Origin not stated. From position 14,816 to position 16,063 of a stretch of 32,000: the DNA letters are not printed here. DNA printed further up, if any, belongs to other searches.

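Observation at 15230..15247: Terminal thioesterase carries Cys instead of Ser as nucleophile (GYCMGG)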

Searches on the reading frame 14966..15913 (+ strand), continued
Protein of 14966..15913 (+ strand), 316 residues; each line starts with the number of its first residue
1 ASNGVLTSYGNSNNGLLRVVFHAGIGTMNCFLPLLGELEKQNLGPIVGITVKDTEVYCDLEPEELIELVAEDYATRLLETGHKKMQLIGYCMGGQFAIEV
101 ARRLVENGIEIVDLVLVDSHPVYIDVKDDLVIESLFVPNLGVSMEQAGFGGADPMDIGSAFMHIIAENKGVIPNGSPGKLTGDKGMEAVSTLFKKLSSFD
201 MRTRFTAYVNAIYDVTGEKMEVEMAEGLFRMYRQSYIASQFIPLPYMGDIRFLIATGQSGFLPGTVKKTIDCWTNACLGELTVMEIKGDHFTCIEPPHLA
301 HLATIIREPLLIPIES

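Call 36: list_cluster_members(proteins=[P0056, P0061, P0080, P0081, P0112, P0126, P0129, P0136, P0150, P0123])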
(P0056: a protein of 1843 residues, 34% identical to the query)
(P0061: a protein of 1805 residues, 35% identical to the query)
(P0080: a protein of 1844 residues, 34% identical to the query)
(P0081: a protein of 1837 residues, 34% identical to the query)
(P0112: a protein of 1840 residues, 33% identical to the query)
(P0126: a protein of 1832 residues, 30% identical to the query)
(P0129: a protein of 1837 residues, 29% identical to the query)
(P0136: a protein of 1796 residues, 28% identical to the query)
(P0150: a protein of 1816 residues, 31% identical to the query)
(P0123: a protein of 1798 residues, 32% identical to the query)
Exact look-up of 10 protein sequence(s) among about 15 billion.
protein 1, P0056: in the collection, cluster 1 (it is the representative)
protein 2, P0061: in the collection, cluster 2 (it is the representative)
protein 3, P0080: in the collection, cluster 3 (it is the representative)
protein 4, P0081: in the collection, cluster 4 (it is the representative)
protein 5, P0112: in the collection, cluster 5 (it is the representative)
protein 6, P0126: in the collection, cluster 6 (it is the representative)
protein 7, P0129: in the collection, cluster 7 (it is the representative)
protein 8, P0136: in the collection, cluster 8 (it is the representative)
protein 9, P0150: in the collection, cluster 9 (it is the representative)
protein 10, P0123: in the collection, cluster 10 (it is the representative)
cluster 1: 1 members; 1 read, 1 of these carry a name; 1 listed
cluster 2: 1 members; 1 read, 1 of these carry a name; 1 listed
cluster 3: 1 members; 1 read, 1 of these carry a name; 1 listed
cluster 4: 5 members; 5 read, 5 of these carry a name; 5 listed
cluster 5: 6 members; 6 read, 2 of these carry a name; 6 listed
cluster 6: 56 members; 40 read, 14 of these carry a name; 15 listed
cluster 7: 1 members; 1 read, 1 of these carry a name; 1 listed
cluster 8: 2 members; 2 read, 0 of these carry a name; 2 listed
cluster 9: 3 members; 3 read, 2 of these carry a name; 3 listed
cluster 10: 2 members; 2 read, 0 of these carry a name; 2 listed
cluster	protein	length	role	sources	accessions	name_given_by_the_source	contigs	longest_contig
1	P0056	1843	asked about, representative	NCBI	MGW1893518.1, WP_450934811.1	amino acid adenylation domain-containing protein [Streptomyces sp. NPDC002004]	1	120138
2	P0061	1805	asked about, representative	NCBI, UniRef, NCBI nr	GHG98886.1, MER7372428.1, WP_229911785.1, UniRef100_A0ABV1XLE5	non-ribosomal peptide synthetase [Streptomyces lanatus] | Phenyloxazoline synthase MbtB n=1 Tax=Streptomyces lanatus TaxID=66900 ...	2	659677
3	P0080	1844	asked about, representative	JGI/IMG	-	pyochelin synthetase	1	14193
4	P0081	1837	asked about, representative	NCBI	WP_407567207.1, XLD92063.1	amino acid adenylation domain-containing protein [Polymorphospora sp. A560]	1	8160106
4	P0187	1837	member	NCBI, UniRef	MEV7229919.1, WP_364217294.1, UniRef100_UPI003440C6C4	amino acid adenylation domain-containing protein [Polymorphospora sp. NPDC051019] | amino acid adenylation domain-containing protein n=1 Tax=Polymorphospora sp. NPDC051019 ...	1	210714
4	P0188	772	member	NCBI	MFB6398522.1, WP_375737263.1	methyltransferase, partial [Polymorphospora sp. 2-325]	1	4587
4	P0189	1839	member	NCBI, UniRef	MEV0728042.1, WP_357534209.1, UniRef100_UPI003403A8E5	amino acid adenylation domain-containing protein [Polymorphospora sp. NPDC050346] | amino acid adenylation domain-containing protein n=1 Tax=Polymorphospora sp. NPDC050346 ...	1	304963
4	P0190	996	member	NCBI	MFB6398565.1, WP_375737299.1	amino acid adenylation domain-containing protein, partial [Polymorphospora sp. 2-325]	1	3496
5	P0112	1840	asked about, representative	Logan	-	-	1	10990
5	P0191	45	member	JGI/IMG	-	CBS domain-containing protein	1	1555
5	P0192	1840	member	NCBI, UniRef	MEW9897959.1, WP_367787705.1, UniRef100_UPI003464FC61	amino acid adenylation domain-containing protein [Chitinivorax sp. PXF-14] | amino acid adenylation domain-containing protein n=1 Tax=Chitinivorax sp. PXF-14 ...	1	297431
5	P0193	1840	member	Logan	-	-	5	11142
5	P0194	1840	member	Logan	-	-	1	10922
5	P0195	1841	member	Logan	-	-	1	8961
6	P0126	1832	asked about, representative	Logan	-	-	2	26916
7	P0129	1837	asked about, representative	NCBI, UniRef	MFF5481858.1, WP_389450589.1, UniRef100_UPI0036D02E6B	amino acid adenylation domain-containing protein [Streptomyces sp. NPDC012935] | amino acid adenylation domain-containing protein n=1 Tax=Streptomyces sp. NPDC012935 ...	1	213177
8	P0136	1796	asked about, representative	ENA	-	-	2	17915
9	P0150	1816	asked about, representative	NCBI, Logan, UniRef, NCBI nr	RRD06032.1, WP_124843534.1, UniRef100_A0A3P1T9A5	amino acid adenylation domain-containing protein [Arachnia propionica] | Amino acid adenylation domain-containing protein n=1 Tax=Arachnia propionica TaxID=1750 ... | non-ribosomal peptide synthetase [Arachnia propionica]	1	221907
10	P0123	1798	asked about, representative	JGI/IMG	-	-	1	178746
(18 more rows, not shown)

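Call 37: find_encoding_contigs(protein=P0004, flank=10000, max_places=3)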
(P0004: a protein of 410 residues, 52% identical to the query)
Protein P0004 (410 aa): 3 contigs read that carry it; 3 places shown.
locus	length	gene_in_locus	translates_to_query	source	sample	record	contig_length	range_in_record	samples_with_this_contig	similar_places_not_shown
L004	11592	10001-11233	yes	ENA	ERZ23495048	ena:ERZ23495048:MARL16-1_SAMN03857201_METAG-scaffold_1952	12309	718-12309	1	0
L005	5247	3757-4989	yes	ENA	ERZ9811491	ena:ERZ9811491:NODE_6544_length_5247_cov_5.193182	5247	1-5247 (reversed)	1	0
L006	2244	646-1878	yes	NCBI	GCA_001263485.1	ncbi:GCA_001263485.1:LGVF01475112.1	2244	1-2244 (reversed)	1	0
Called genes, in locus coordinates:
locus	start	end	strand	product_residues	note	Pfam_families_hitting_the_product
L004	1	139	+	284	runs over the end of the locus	?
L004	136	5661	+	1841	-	PF18563:TubC_N, PF00668:Condensation, PF00501:AMP-binding, PF08242:Methyltransf_12, PF00550:PP-binding (weak), PF00975:Thioesterase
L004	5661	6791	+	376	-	PF03435:Sacchrp_dh_NADP (weak)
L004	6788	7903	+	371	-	PF01408:GFO_IDH_MocA, PF21390:Irp3-like_C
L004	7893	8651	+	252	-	PF13649:Methyltransf_25 (weak)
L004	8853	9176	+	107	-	PF00550:PP-binding (weak)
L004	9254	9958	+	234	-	PF13468:Glyoxalase_3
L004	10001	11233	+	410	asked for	PF18563:TubC_N, PF00975:Thioesterase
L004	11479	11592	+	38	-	?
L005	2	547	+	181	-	?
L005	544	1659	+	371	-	PF01408:GFO_IDH_MocA, PF21390:Irp3-like_C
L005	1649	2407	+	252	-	PF13649:Methyltransf_25 (weak)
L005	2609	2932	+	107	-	PF00550:PP-binding (weak)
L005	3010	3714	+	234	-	PF13468:Glyoxalase_3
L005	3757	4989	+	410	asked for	PF18563:TubC_N, PF00975:Thioesterase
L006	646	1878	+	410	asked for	PF18563:TubC_N, PF00975:Thioesterase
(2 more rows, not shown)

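Call 39: search_protein_families(library=pfam, proteins=[L004:136-5661:+], max_evalue=0.001)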
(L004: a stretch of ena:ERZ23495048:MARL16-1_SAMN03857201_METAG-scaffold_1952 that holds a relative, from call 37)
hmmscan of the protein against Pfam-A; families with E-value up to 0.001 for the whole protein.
L004:136-5661:+ (1841 aa): 10 families
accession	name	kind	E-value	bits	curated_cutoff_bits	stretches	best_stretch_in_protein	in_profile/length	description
PF00501.34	AMP-binding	-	3.1e-69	234.1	29.9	1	537-887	3-384/384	AMP-binding enzyme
PF00668.25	Condensation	-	3.3e-35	122.1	30.6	1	104-495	37-435/456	Condensation domain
PF18563.6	TubC_N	-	1.5e-12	47.8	26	1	3-52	1-50/52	TubC N-terminal docking domain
PF00975.26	Thioesterase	-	3.6e-12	47.4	26.4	1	1550-1752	5-203/226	Thioesterase domain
PF08242.18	Methyltransf_12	-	1.3e-11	45.5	30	1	1192-1291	1-97/98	Methyltransferase domain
PF00550.31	PP-binding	-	1e-07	32.5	20.8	1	1442-1483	2-45/67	Phosphopantetheine attachment site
PF13193.12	AMP-binding_C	-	3e-05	25.3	24.5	0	1361-1409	30-76/76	AMP-binding enzyme C-terminal domain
PF13847.12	Methyltransf_31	-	8.5e-05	22.7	27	1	1190-1307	6-122/145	Methyltransferase domain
PF13649.12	Methyltransf_25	-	0.00043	21.4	27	0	1191-1290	1-97/97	Methyltransferase domain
PF13489.12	Methyltransf_23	-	0.00064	19.9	27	0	1183-1339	18-156/164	Methyltransferase domain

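Call 40: find_encoding_contigs(protein=P0056, flank=10000, max_places=1)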
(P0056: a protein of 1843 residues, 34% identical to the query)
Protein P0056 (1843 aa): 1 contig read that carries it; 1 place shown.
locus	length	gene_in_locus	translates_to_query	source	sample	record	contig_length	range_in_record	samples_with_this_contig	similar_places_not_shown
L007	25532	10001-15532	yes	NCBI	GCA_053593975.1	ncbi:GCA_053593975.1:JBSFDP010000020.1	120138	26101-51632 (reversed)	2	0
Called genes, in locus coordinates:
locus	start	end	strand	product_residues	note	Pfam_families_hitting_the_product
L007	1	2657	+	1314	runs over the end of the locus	PF00668:Condensation, PF00501:AMP-binding, PF13193:AMP-binding_C, PF00550:PP-binding, PF00975:Thioesterase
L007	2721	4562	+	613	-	PF13522:GATase_6, PF13537:GATase_7, PF00733:Asn_synthase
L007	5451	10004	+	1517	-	PF00550:PP-binding (weak), PF00668:Condensation, PF00501:AMP-binding, PF13193:AMP-binding_C (faint), PF08241:Methyltransf_11 (weak), PF08242:Methyltransf_12, PF13649:Methyltransf_25 (weak), PF00550:PP-binding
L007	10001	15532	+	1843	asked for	PF18563:TubC_N, PF00668:Condensation, PF00501:AMP-binding, PF08241:Methyltransf_11 (weak), PF08242:Methyltransf_12, PF13489:Methyltransf_23 (weak), PF13649:Methyltransf_25 (weak), PF00975:Thioesterase, +2 more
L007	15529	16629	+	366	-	PF01408:GFO_IDH_MocA, PF21390:Irp3-like_C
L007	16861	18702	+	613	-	PF00664:ABC_membrane, PF00005:ABC_tran, PF02463:SMC_N (faint)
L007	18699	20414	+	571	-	PF00664:ABC_membrane, PF00005:ABC_tran, PF02463:SMC_N (weak), PF13304:AAA_21 (faint)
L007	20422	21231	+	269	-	PF00975:Thioesterase, PF12697:Abhydrolase_6, PF12146:Hydrolase_4 (faint)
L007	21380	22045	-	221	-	PF00440:TetR_N, PF02909:TetR_C_1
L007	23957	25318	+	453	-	PF00425:Chorismate_bind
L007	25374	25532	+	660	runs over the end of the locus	PF00486:Trans_reg_C, PF03704:BTAD, PF00931:NB-ARC (faint), PF13191:AAA_16 (weak)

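Call 41: find_encoding_contigs(protein=P0006, flank=10000, max_places=2)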
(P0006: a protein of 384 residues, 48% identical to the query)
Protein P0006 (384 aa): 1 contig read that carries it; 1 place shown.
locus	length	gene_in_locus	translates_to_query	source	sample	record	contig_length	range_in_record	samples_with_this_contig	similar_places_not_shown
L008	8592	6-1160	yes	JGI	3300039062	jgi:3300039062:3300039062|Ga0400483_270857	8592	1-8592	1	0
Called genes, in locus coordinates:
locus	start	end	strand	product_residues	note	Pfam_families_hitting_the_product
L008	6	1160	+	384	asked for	PF00975:Thioesterase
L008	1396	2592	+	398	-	PF03573:OprD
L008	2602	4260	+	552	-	PF00497:SBP_bac_3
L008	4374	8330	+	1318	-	PF00497:SBP_bac_3, PF00512:HisKA, PF02518:HATPase_c, PF00072:Response_reg, PF23198:PDE8A_N (faint), PF00072:Response_reg, PF01627:Hpt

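Call 42: find_encoding_contigs(protein=P0009, flank=10000, max_places=2)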
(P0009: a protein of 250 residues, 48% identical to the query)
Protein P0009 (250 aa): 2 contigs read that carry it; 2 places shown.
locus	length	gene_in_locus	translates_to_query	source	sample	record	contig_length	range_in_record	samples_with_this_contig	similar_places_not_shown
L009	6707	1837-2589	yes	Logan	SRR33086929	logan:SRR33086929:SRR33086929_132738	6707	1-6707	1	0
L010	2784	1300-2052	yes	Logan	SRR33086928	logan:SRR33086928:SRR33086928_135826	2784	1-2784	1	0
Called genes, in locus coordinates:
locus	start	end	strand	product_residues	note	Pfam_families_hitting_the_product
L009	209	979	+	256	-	PF08241:Methyltransf_11 (faint), PF13489:Methyltransf_23 (weak), PF08242:Methyltransf_12, PF13649:Methyltransf_25 (weak)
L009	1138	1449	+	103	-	-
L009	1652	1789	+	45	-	-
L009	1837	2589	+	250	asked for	PF00975:Thioesterase (weak)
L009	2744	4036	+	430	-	PF01266:DAO, PF03486:HI0933_like (faint), PF07992:Pyr_redox_2 (faint), PF13450:NAD_binding_8, PF01593:Amino_oxidase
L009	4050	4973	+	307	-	PF04542:Sigma70_r2, PF04545:Sigma70_r4 (weak), PF08281:Sigma70_r4_2, PF12680:SnoaL_2 (weak)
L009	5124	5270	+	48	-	-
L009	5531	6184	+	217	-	-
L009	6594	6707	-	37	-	?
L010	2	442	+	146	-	?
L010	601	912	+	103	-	-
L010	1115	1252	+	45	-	-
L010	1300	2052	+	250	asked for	PF00975:Thioesterase (weak)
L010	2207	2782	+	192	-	?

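Call 43: search_dna_similar(query=window:14966-15913:+, collection=plasmids, mode=protein, max_rows=30, max_evalue=0.00001)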
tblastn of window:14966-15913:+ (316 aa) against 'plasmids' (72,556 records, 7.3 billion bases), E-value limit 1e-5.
Records with a match: 14; places in all: 14; records where one place covers at least 80% of the query: 13.
Best place of each record, by identity: <60% 14.
By first word of the organism name: Streptomyces 4; Burkholderia 2; Klebsiella 1; Clostridium 1; Pantoea 1; Salmonella 1; Azospirillum 1; Clostridiaceae 1; Anaerococcus 1; Nostoc 1.
By predicted mobility (MOB-suite, as given by PLSDB): non-mobilizable 7; conjugative 5; mobilizable 2.
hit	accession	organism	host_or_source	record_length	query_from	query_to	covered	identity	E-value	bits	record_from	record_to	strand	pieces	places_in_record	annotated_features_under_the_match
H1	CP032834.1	Klebsiella pneumoniae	Homo sapiens,sputum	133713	2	310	98%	49.8%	1e-99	327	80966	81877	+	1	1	amino acid adenylation domain-containing protein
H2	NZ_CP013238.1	Clostridium butyricum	Microbial isolate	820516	1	311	98%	44.2%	3e-83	281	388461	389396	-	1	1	non-ribosomal peptide synthetase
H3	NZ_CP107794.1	Streptomyces clavifer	-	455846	19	307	91%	32.9%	3e-35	142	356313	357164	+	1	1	amino acid adenylation domain-containing protein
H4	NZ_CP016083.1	Streptomyces sp. SAT1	Adenophora trachelioides Maxim.,single ...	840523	10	298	91%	31.5%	2e-33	137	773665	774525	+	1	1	non-ribosomal peptide synthetase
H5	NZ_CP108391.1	Streptomyces sp. NBC_01320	-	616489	10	298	91%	31.2%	9e-34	138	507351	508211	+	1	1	non-ribosomal peptide synthetase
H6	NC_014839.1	Pantoea sp. At-9b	-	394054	19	306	91%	27.8%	3e-17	90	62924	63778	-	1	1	non-ribosomal peptide synthetase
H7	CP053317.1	Salmonella enterica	Isolate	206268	4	308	97%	25.9%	3e-23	107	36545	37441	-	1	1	record has no annotation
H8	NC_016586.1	Azospirillum lipoferum 4B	-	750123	22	309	91%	26.4%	2e-26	117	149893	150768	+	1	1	non-ribosomal peptide synthetase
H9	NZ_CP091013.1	Burkholderia cenocepacia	-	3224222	14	294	89%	26.2%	1e-23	108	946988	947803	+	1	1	none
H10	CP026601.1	Clostridiaceae bacterium 14S0207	Bos taurus,whole organsim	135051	12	309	94%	24.1%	8e-12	73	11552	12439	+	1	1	hypothetical protein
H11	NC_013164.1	Anaerococcus prevotii DSM 20548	-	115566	10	300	92%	24.3%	2e-16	87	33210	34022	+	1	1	condensation domain-containing protein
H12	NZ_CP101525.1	Burkholderia arboris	mixed culture,soil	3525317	15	294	89%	25.3%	8e-23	106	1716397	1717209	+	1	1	none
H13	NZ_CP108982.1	Streptomyces sp. NBC_00727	-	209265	69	293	71%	29.1%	3e-14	81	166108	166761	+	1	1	amino acid adenylation domain-containing protein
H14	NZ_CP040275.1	Nostoc sp. C052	Blasia pusilla,pure culture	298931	22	315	93%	21.6%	2e-6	57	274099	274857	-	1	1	non-ribosomal peptide synthetase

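Call 45: get_annotated_region(hit=H9, flank=9000)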
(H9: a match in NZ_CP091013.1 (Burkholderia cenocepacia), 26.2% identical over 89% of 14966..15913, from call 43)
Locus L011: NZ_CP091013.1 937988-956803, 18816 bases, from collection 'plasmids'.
description: Burkholderia cenocepacia strain CMCC(B)23006 plasmid unnamed1, complete sequence
organism: Burkholderia cenocepacia (NCBI taxid 95486)
taxonomy: Bacteria; Pseudomonadota; Betaproteobacteria; Burkholderiales; Burkholderiaceae; Burkholderia; Burkholderia cenocepacia
host: -; source: -; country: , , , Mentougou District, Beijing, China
typing (MOB-suite, as given by PLSDB): non-mobilizable
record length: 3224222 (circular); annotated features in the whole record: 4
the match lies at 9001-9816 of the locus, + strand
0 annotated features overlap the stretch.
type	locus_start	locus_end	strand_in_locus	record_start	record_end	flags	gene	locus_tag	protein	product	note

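Call 46: get_annotated_region(hit=H7, flank=3000)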
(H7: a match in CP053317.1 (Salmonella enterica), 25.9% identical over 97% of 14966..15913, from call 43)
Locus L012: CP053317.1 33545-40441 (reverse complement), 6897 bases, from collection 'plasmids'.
description: Salmonella enterica subsp. salamae serovar 6,8:a:z52 strain 62-3163 plasmid unnamed, complete sequence
organism: Salmonella enterica (NCBI taxid 2577915)
taxonomy: Bacteria; Pseudomonadota; Gammaproteobacteria; Enterobacterales; Enterobacteriaceae; Salmonella; Salmonella enterica
host: -; source: Isolate; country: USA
typing (MOB-suite, as given by PLSDB): conjugative; replicon IncFIB,rep_cluster_505; relaxase MOBP; mating-pair formation MPF_I
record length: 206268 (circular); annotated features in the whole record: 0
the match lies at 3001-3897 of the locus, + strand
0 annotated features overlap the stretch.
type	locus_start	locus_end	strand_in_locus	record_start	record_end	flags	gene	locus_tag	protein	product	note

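Call 47: get_annotated_region(hit=H1, flank=15000)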
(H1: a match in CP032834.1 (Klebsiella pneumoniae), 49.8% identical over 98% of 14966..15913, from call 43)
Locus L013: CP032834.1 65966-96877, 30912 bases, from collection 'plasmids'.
description: Klebsiella pneumoniae strain INF237 plasmid pINF237_01-VP, complete sequence
organism: Klebsiella pneumoniae (NCBI taxid 573)
taxonomy: Bacteria; Pseudomonadota; Gammaproteobacteria; Enterobacterales; Enterobacteriaceae; Klebsiella; Klebsiella pneumoniae
host: -; source: Homo sapiens,sputum; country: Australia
typing (MOB-suite, as given by PLSDB): mobilizable; replicon IncFIB
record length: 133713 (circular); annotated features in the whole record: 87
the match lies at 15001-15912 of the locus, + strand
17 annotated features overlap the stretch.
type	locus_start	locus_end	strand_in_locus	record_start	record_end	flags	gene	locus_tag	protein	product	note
CDS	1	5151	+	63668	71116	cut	-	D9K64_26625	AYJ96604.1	amino acid adenylation domain-containing protein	-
CDS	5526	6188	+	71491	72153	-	-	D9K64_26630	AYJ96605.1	hypothetical protein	-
CDS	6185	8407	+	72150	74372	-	-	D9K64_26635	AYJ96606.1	methyltransferase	-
CDS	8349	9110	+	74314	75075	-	-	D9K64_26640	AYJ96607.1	hypothetical protein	-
CDS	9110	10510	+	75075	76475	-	-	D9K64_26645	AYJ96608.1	FAD-binding oxidoreductase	-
CDS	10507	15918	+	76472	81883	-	-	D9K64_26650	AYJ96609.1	amino acid adenylation domain-containing protein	-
CDS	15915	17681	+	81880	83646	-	-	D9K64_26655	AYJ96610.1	ABC transporter ATP-binding protein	-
CDS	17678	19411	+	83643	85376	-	-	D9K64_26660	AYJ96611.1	ABC transporter ATP-binding protein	-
CDS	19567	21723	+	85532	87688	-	-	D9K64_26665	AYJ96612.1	TonB-dependent siderophore receptor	-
CDS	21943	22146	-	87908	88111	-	-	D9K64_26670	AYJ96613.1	hypothetical protein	-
CDS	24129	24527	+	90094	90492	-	-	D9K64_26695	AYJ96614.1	phosphonate ABC transporter substrate-binding protein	-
CDS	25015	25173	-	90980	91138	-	-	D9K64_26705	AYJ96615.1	Hok/Gef family protein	-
CDS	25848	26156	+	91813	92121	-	-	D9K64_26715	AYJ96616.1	hypothetical protein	-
CDS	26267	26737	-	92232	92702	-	-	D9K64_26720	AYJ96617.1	RES domain-containing protein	-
CDS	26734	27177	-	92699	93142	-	-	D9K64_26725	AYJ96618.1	DUF2384 domain-containing protein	-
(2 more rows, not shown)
